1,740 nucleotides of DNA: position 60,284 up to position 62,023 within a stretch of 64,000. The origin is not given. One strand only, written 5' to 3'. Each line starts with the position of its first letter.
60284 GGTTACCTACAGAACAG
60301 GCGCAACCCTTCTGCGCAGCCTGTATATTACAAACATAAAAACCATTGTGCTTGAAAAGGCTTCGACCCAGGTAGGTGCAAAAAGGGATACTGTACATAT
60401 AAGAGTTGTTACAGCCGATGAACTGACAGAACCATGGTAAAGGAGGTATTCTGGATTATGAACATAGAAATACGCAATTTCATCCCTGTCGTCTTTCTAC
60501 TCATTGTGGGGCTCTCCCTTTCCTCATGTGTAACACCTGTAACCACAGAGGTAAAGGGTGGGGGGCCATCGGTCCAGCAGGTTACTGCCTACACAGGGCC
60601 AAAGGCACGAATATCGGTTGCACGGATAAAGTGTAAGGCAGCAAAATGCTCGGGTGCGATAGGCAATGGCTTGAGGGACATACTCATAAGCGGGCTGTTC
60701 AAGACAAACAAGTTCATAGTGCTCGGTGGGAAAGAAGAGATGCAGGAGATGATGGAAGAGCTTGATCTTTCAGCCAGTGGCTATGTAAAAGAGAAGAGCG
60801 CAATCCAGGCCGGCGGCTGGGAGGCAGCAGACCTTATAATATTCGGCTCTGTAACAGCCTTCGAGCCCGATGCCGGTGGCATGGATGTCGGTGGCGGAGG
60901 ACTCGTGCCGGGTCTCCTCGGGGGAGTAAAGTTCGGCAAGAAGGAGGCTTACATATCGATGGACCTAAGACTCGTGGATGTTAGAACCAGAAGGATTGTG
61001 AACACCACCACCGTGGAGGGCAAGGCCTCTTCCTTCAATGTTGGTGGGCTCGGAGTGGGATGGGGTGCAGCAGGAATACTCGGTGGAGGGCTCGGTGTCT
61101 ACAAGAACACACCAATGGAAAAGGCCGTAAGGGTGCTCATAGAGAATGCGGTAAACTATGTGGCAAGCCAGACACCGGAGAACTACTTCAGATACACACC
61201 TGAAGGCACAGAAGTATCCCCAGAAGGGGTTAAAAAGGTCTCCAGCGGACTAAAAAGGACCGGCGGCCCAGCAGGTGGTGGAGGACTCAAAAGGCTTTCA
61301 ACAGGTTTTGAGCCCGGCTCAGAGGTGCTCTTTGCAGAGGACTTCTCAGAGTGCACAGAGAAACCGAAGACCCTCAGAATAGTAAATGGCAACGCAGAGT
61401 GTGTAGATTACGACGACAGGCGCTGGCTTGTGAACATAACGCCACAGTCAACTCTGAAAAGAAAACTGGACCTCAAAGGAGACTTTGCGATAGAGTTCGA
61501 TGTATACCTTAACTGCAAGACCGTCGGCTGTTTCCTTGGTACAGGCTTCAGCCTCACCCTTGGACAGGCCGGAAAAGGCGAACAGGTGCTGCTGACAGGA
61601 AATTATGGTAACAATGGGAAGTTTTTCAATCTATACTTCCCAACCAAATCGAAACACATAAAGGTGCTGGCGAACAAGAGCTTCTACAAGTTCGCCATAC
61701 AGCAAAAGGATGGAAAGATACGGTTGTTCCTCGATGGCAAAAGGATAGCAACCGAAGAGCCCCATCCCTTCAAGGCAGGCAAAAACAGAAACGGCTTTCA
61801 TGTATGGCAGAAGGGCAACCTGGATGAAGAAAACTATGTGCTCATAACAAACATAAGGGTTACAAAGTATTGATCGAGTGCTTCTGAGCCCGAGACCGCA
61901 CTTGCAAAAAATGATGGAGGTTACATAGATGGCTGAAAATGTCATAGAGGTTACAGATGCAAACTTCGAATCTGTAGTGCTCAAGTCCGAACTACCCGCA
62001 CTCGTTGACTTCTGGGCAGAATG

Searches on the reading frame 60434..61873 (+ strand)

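Call 74: search_protein_families(library=pfam, proteins=[window:60434-61873:+], max_evalue=0.0001)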
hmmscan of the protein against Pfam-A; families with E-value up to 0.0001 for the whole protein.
window:60434-61873:+ (479 aa): 1 family
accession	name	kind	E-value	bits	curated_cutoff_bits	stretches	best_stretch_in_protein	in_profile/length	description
PF03783.19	CsgG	-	8.1e-34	117.2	20.8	1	55-248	7-202/210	Curli production assembly/transport component CsgG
